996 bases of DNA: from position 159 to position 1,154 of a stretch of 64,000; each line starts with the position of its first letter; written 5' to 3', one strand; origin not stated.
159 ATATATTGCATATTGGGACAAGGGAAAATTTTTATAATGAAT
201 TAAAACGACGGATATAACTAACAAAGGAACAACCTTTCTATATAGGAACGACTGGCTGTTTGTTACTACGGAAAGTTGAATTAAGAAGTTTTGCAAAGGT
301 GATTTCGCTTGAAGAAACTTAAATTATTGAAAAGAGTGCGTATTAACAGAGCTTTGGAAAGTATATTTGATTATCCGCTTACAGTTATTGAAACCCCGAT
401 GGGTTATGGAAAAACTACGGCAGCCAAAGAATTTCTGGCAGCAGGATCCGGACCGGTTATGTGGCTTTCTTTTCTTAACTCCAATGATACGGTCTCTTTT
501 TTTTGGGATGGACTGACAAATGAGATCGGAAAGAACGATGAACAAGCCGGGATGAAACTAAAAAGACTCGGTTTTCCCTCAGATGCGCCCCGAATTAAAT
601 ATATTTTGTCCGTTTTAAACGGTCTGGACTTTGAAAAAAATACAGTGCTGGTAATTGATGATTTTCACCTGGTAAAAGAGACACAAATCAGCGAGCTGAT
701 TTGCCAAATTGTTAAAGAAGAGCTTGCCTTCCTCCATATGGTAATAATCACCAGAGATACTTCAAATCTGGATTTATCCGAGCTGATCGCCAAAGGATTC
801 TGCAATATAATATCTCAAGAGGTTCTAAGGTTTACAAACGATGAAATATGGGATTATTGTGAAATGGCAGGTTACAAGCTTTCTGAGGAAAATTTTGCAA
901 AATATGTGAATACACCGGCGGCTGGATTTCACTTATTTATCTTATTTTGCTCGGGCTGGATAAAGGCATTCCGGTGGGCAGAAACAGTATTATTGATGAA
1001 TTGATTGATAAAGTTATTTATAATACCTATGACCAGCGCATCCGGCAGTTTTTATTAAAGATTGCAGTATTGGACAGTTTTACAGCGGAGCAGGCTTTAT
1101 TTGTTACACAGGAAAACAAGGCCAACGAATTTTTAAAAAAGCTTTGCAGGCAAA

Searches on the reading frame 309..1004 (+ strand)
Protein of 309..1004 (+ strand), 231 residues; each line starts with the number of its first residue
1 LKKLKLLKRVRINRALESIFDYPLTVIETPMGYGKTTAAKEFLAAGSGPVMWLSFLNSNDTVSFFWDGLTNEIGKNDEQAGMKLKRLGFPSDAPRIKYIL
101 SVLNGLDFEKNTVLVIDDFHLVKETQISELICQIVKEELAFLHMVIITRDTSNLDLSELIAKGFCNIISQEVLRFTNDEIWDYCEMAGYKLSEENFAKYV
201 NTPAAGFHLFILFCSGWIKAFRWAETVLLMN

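Call 10: search_protein_families(library=pfam, proteins=[window:309-1004:+], max_evalue=0.001)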
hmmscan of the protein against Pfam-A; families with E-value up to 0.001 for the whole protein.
window:309-1004:+ (231 aa): 1 family
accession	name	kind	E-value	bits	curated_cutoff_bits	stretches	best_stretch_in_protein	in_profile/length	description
PF13401.12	AAA_22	-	0.00051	20.8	27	1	25-130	8-104/130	AAA domain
